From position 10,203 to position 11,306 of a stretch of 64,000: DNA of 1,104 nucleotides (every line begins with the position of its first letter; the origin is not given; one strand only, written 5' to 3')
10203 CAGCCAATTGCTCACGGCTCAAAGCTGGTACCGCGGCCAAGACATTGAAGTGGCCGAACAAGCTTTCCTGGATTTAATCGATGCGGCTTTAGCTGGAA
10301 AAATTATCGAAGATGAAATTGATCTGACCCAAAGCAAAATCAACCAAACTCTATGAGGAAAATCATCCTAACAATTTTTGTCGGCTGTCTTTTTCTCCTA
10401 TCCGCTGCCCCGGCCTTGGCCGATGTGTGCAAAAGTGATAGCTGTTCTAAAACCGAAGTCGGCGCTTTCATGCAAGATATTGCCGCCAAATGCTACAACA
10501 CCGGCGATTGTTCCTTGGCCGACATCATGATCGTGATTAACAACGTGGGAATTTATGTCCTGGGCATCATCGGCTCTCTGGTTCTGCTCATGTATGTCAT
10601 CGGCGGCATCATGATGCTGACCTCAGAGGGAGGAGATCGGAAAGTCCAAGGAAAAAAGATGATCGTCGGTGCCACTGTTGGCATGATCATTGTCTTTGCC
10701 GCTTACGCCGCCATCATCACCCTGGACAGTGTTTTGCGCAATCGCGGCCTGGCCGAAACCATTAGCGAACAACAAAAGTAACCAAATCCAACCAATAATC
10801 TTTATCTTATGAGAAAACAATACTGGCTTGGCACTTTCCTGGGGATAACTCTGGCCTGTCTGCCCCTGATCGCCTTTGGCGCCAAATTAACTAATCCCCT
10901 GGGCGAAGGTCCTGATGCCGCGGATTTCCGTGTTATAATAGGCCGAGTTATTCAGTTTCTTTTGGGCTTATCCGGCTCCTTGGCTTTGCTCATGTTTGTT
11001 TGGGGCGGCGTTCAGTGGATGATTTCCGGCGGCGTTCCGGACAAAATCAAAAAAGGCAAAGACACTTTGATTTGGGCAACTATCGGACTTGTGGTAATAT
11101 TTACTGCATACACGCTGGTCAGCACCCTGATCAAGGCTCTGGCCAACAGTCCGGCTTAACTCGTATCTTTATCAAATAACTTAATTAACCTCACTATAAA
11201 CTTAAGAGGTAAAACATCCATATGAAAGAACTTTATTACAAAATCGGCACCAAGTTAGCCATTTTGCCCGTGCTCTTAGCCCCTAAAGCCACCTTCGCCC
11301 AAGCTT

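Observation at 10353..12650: Tandem array of five T4SS-pilin-like (TrbC/VirB2-like) paralogs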

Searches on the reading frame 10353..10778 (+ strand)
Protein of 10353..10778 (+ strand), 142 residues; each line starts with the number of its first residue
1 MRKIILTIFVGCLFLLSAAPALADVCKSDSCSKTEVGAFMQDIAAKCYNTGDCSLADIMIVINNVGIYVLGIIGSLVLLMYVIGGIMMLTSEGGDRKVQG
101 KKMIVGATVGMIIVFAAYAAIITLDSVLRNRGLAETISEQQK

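Call 3: search_protein_families(library=pfam, proteins=[window:10353-10778:+], max_evalue=1)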
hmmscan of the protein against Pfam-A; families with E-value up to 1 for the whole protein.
seq(142 aa): 2 families
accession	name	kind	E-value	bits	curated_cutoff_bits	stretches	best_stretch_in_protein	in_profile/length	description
PF18895.5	T4SS_pilin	-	0.00044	20.7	26.6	1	61-117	8-64/71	Type IV secretion system pilin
PF13670.12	PepSY_2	-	0.095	13.1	24.3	1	11-50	5-45/83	Peptidase propeptide and YPEB domain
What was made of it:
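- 10353..10781 (+): P1: divergent pilin paralog (142 aa) with a 4-Cys exposed N-terminal segment. Position-1 ortholog class. PF18895 scores 20.7 bits, below the 26.6 cutoff (call 3).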

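Call 15: find_homologous_proteins(query=A1, max_evalue=0.001)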
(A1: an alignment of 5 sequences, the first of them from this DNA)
Query A1 (5 sequences) (142 aa, profile of the alignment): 2289 proteins with E <= 0.001 among 8000 candidates; the best 120 are listed.
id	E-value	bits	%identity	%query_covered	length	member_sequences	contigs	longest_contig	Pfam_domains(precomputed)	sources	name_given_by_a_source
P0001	2.1e-46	175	35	36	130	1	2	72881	PF18895.6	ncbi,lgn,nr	ncbi:pilin [Patescibacteria group bacterium]|nr:pilin [Patescibacteria group bacterium] MBU1705506.1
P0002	7.6e-46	174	40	39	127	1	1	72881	PF18895.6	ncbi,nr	ncbi:pilin [Patescibacteria group bacterium]|nr:pilin [Patescibacteria group bacterium]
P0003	1.7e-44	169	20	72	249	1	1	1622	PF18895.6,PF27259.1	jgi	-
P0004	5.7e-44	168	33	49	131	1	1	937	PF18895.6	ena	-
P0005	1.5e-43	166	29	84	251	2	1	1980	PF18895.6,PF02322.21,PF27259.1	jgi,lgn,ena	-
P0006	1.6e-43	166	40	39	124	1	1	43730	PF18895.6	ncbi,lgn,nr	ncbi:pilin [Patescibacteria group bacterium]|nr:pilin [Patescibacteria group bacterium]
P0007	4.7e-43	165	31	45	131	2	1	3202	PF18895.6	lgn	-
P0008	7.3e-43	164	29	45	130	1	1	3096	PF18895.6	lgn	-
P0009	2.3e-42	162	38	36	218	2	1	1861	PF18895.6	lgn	-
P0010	1.9e-41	159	28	82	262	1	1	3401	PF18895.6,PF27259.1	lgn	-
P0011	1.3e-40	157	27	71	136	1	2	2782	PF18895.6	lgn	-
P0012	2.3e-38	149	35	36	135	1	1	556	PF18895.6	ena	-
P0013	2.9e-38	149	35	36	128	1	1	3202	PF18895.6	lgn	-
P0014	4.5e-38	148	33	49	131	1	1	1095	PF18895.6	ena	-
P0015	2.1e-37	146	35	36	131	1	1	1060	PF18895.6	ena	-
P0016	4.2e-37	145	30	75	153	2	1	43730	PF18895.6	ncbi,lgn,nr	ncbi:pilin [Patescibacteria group bacterium]|nr:pilin [Patescibacteria group bacterium]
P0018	1.5e-36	144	36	25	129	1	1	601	PF18895.6,PF04956.19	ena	-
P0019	5.0e-35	139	31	42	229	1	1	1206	PF18895.6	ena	-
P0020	1.4e-34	137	29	49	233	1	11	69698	PF18895.6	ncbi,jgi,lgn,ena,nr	ncbi:hypothetical protein GW758_00740 [Candidatus Falkowbacteria bacterium]|nr:hypothetical protein 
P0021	2.8e-34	136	29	36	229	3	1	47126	PF18895.6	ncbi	-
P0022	3.3e-34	136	-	-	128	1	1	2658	PF18895.6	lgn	-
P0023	5.2e-34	135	29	49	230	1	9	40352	PF18895.6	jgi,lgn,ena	-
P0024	9.9e-34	134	46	39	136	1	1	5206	PF18895.6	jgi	jgi:uncharacterized membrane protein YwzB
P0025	1.3e-33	134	33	49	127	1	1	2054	PF18895.6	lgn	-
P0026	5.3e-33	132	32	58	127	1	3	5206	PF18895.6,PF04956.19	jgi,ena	jgi:uncharacterized membrane protein YwzB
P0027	1.7e-32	130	29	50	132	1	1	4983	PF18895.6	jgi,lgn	jgi:uncharacterized membrane protein YidH (DUF202 family)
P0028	2.1e-32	130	31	73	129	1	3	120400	PF18895.6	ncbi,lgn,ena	-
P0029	2.6e-32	130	31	50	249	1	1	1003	PF23050.2,PF18895.6,PF02322.21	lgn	-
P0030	2.6e-32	130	27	35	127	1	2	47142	PF18895.6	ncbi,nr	ncbi:hypothetical protein HY733_02155 [Candidatus Uhrbacteria bacterium]|nr:hypothetical protein [Ca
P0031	3.2e-32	130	27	44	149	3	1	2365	PF18895.6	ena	-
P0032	4.0e-32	129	32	84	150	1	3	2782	PF18895.6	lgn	-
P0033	6.1e-32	129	35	42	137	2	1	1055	PF18895.6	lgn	-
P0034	6.4e-32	129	42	39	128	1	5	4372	PF18895.6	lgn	-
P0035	1.5e-31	127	30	73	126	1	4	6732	PF18895.6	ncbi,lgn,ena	-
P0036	1.7e-31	127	30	48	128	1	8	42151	PF18895.6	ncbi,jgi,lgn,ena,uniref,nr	ncbi:MAG: hypothetical protein UT30_C0010G0011 [Candidatus Uhrbacteria bacterium GW2011_GWF2_39_13]|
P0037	1.8e-31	127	35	42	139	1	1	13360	PF18895.6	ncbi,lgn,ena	-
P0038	3.0e-31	126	31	36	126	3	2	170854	PF18895.6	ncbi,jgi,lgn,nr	ncbi:MAG: hypothetical protein HQ488_01145 [Parcubacteria group bacterium]|nr:hypothetical protein [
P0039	3.8e-31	126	25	54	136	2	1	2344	PF18895.6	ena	-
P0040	5.0e-31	126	-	-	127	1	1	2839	PF04290.19,PF18895.6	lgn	-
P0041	8.7e-31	125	42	36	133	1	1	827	PF18895.6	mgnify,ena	mgnify:CR=1 FL=1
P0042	8.9e-31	125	30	48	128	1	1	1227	PF18895.6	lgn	-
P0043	9.2e-31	125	31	42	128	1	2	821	PF04290.19,PF18895.6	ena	-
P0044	1.1e-30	125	32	45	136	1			PF18895.6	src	-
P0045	1.3e-30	124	31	58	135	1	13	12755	PF18895.6,PF04956.19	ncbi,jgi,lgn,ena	-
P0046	1.4e-30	124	31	44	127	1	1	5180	PF18895.6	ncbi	-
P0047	1.4e-30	124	-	-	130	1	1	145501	PF18895.6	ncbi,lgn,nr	ncbi:hypothetical protein HZA85_01650 [Candidatus Uhrbacteria bacterium]|nr:hypothetical protein [Ca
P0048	2.0e-30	124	35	36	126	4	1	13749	PF18895.6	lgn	-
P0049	2.1e-30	124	30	48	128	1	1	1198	PF18895.6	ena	-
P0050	2.2e-30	124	34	45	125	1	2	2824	PF18895.6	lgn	-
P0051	3.5e-30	123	45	36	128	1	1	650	PF18895.6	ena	-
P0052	7.2e-30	122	34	68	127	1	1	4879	PF18895.6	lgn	-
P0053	9.3e-30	122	29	50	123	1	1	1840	PF18895.6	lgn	-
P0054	1.2e-29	121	36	56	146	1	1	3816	PF18895.6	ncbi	-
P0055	1.3e-29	121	34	72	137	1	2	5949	PF18895.6,PF04956.19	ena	-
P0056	1.4e-29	121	28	42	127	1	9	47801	PF18895.6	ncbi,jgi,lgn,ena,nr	ncbi:MAG: hypothetical protein GW763_10665 [Paraglaciecola sp.]|nr:hypothetical protein [Paraglaciec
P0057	1.6e-29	121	33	50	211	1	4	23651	PF18895.6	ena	-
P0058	1.6e-29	121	29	50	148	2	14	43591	PF18895.6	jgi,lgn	jgi:hypothetical protein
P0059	1.8e-29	121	27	84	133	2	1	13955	PF18895.6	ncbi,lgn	-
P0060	2.0e-29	120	53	36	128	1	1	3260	PF18895.6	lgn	-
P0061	2.0e-29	120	30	48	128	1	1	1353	PF18895.6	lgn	-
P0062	2.0e-29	120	35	35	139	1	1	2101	PF18895.6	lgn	-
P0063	2.4e-29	120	38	32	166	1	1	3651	PF18895.6,PF04956.19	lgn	-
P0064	2.5e-29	120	31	56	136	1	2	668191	PF18895.6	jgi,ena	jgi:hypothetical protein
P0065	2.5e-29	120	30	46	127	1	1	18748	PF18895.6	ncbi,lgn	-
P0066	3.7e-29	120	28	52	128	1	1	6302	PF18895.6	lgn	-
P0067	4.0e-29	119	36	53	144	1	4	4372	PF18895.6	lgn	-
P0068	5.3e-29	119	31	44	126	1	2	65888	PF18895.6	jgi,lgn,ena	jgi:hypothetical protein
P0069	5.5e-29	119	30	57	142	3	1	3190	PF18895.6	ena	-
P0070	5.6e-29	119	-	-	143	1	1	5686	PF18895.6,PF04956.19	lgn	-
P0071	6.7e-29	119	32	78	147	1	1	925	PF18895.6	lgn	-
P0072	6.8e-29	119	42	39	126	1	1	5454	PF18895.6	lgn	-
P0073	8.1e-29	119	29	57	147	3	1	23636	PF18895.6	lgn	-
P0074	8.3e-29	118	37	36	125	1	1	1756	PF18895.6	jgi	jgi:hypothetical protein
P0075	9.9e-29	118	29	78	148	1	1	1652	PF18895.6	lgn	-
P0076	1.0e-28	118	33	70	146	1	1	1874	PF18895.6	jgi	jgi:Zn-dependent protease with chaperone function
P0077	1.0e-28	118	38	42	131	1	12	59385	PF18895.6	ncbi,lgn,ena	-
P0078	1.1e-28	118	33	35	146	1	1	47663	PF18895.6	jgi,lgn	jgi:hypothetical protein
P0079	1.2e-28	118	28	77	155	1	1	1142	PF18895.6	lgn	-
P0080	1.3e-28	118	37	35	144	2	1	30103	PF18895.6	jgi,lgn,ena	-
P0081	1.4e-28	118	30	82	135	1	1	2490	PF18895.6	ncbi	-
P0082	1.4e-28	118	31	84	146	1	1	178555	PF18895.6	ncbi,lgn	-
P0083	1.4e-28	118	34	45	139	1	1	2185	PF18895.6,PF04956.19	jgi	jgi:heme/copper-type cytochrome/quinol oxidase subunit 2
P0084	1.5e-28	118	40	36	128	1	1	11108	PF18895.6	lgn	-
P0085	1.6e-28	118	30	49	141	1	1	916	PF18895.6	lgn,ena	-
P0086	1.8e-28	117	28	81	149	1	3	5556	PF18895.6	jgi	jgi:hypothetical protein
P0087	1.9e-28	117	36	61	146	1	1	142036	PF18895.6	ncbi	-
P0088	1.9e-28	117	28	81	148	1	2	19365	PF18895.6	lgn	-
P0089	2.2e-28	117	39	49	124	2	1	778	PF18895.6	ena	-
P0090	2.2e-28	117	32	53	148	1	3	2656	PF18895.6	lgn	-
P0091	2.3e-28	117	37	49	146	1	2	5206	PF18895.6,PF04956.19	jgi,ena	jgi:hypothetical protein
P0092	2.9e-28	117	38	36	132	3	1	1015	PF18895.6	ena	-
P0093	3.1e-28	117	36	44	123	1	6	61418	PF18895.6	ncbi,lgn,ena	-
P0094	3.3e-28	117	31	81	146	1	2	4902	PF18895.6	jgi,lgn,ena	jgi:hypothetical protein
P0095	3.5e-28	116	35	36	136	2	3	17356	PF18895.6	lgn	-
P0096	3.6e-28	116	34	45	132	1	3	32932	PF18895.6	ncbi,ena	-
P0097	3.7e-28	116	30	90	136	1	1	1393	PF18895.6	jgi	jgi:hypothetical protein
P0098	4.9e-28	116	30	73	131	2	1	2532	PF18895.6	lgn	-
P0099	5.1e-28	116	29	75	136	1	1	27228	PF18895.6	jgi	jgi:hypothetical protein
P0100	5.9e-28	116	29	55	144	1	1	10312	PF18895.6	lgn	-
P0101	7.0e-28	115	31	74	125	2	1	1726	PF18895.6,PF04956.19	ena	-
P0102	7.0e-28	115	33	36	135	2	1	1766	PF18895.6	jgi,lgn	jgi:hypothetical protein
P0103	7.6e-28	115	35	36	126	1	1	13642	PF18895.6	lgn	-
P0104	8.2e-28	115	30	72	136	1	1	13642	PF18895.6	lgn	-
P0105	9.1e-28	115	26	62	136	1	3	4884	PF18895.6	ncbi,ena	-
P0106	9.5e-28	115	-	-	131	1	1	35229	PF18895.6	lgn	-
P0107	9.8e-28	115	-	-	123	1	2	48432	PF18895.6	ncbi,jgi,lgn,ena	-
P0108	1.0e-27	115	34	45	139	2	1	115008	PF18895.6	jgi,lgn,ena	-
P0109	1.0e-27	115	36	49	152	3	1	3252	PF18895.6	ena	-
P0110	1.1e-27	115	29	84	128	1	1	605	PF18895.6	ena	-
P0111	1.1e-27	115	29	75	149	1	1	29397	PF18895.6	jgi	jgi:hypothetical protein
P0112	1.3e-27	115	35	55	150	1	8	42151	PF18895.6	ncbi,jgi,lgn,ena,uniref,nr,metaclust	ncbi:MAG: hypothetical protein UT30_C0010G0009 [Candidatus Uhrbacteria bacterium GW2011_GWF2_39_13]|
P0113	1.4e-27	114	33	36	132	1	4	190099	PF18895.6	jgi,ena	jgi:type IV secretory pathway VirB2 component (pilin)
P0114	1.4e-27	114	32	70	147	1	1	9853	PF18895.6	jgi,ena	jgi:hypothetical protein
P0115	1.6e-27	114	32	45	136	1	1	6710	PF18895.6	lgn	-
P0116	1.6e-27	114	25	74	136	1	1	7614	PF18895.6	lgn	-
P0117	1.7e-27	114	25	50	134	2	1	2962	PF18895.6,PF04956.19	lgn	-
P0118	2.0e-27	114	31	35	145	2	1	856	PF18895.6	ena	-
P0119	2.1e-27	114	26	77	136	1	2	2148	PF18895.6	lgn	-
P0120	2.2e-27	114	37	36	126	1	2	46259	PF18895.6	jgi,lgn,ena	jgi:uncharacterized membrane protein YwzB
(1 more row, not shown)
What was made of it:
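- Ten of the best 120 also carry PF04956, and one is named VirB2 by JGI (call 15).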

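Call 16: find_encoding_contigs(protein=P0016, flank=10000, max_places=4)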
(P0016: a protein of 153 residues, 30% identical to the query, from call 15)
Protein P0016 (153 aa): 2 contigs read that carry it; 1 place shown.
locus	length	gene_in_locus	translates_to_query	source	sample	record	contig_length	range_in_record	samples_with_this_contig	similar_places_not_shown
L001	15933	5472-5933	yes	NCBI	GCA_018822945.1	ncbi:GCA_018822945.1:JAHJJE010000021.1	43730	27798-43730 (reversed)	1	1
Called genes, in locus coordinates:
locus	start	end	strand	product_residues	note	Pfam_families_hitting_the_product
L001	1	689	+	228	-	?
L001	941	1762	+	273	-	PF10648:Gmad2, PF10646:Germane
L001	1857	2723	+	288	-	PF00483:NTP_transferase, PF12804:NTP_transf_3 (faint)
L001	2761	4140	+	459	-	PF13416:SBP_bac_8, PF01547:SBP_bac_1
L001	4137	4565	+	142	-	-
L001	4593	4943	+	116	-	PF04956:TrbC (weak), PF18895:T4SS_pilin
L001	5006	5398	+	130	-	PF18895:T4SS_pilin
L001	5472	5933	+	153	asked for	PF18895:T4SS_pilin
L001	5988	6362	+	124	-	PF18895:T4SS_pilin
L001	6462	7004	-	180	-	-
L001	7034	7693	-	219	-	-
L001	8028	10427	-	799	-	-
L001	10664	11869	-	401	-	PF03486:HI0933_like (faint), PF07992:Pyr_redox_2, PF00070:Pyr_redox, PF18267:Rubredoxin_C (faint)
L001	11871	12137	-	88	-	PF06902:Fer4_19 (weak), PF13459:Fer4_15, PF13370:Fer4_13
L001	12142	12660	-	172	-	PF01592:NifU_N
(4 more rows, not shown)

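Call 17: find_encoding_contigs(protein=P0001, flank=10000, max_places=4)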
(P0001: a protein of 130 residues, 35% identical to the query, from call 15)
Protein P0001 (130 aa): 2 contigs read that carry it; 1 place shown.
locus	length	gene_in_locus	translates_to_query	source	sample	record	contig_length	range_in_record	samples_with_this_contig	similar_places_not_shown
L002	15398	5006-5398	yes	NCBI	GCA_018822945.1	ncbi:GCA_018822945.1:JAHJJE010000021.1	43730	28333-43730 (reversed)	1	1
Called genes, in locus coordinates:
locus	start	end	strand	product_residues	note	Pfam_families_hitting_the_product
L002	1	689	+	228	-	?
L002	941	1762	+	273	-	PF10648:Gmad2, PF10646:Germane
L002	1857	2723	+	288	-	PF00483:NTP_transferase, PF12804:NTP_transf_3 (faint)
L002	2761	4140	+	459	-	PF13416:SBP_bac_8, PF01547:SBP_bac_1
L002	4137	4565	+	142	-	-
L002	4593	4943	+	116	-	PF04956:TrbC (weak), PF18895:T4SS_pilin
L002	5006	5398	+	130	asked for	PF18895:T4SS_pilin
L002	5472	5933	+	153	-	PF18895:T4SS_pilin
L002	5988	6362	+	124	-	PF18895:T4SS_pilin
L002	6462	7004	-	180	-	-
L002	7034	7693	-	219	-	-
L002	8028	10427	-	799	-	-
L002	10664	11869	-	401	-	PF03486:HI0933_like (faint), PF07992:Pyr_redox_2, PF00070:Pyr_redox, PF18267:Rubredoxin_C (faint)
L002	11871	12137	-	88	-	PF06902:Fer4_19 (weak), PF13459:Fer4_15, PF13370:Fer4_13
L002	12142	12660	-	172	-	PF01592:NifU_N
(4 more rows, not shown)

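Call 24: search_solved_structures(query=A1, max_evalue=10, show_alignments=2)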
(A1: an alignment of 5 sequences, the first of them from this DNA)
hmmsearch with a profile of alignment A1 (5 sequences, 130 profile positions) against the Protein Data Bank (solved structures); distinct sequences matched with E-value up to 10: 1.
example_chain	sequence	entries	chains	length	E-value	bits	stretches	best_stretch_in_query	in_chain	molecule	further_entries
9lp2_A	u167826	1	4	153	0.82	13.3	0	82-105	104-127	dAID23.4L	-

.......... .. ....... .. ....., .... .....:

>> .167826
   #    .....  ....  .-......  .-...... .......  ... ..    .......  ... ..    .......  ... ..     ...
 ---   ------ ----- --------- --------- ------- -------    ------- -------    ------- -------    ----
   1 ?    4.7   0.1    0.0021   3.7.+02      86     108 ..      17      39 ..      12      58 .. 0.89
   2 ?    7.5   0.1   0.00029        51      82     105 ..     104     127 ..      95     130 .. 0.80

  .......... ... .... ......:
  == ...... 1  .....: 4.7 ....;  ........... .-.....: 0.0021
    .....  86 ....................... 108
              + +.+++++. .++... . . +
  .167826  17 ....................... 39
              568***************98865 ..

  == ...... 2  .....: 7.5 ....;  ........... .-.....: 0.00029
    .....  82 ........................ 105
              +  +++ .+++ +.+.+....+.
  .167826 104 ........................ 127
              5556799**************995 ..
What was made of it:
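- The PDB sequence search found nothing (call 24).
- Tried and rejected: Only a chance hit to a designed protein, E 0.82 (call 24).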

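Call 71: search_protein_families(library=ncbifam, proteins=[window:10353-10778:+], max_evalue=0.01)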
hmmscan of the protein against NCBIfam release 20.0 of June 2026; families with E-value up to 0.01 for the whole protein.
window:10353-10778:+ (142 aa): 1 family
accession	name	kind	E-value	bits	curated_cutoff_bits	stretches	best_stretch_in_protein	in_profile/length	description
NF045849.1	ICE_MMCAP2_0565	equivalog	0.0071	16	40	1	57-119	8-71/80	Mbov_0395 family pilin-like conjugal transfer protein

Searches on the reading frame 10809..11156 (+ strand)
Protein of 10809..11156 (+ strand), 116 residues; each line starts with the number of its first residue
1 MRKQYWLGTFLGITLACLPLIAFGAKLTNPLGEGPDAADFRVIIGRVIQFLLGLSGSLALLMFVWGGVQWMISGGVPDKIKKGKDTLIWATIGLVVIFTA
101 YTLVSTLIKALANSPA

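Call 3: search_protein_families(library=pfam, proteins=[window:10809-11156:+], max_evalue=1)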
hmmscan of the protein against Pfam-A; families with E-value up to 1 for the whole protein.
seq(116 aa): 4 families
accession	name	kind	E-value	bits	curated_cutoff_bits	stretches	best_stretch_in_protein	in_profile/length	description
PF18895.5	T4SS_pilin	-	6.1e-15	55.5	26.6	1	42-107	7-71/71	Type IV secretion system pilin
PF04956.18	TrbC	-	3.2e-07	30.9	27.9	1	7-107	13-98/98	TrbC/VIRB2 pilin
PF04746.17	DUF575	-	0.053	14.2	25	1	41-84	6-49/101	Protein of unknown function (DUF575)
PF07291.16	MauE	-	0.16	12.7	27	1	6-104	3-89/128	Methylamine utilisation protein MauE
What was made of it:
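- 10809..11159 (+): P2: shortest pilin paralog (116 aa). Position-2 ortholog class. PF18895 scores 55.5 bits and PF04956 TrbC 30.9 bits against a cutoff of 27.9 (call 3).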

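Call 71: search_protein_families(library=ncbifam, proteins=[window:10809-11156:+], max_evalue=0.01)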
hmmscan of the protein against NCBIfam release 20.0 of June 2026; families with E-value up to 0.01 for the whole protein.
window:10809-11156:+ (116 aa): 1 family
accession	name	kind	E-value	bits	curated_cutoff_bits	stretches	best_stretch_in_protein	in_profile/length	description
NF045849.1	ICE_MMCAP2_0565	equivalog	0.0007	19.2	40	1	50-110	16-79/80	Mbov_0395 family pilin-like conjugal transfer protein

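Call 82: search_dna_similar(query=window:10809-11156:+, collection=plasmids, mode=protein, max_evalue=1, max_rows=20)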
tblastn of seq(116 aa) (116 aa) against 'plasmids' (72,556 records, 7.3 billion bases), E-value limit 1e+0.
No match.
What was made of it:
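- Closest known: TrbC/VirB2 pilins of Gram-negative conjugation and effector T4SS. Different: There is no BLAST-level similarity to plasmid pilins (call 82).
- tblastn against plasmids found nothing (call 82).
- Tried and rejected: No match (call 82).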
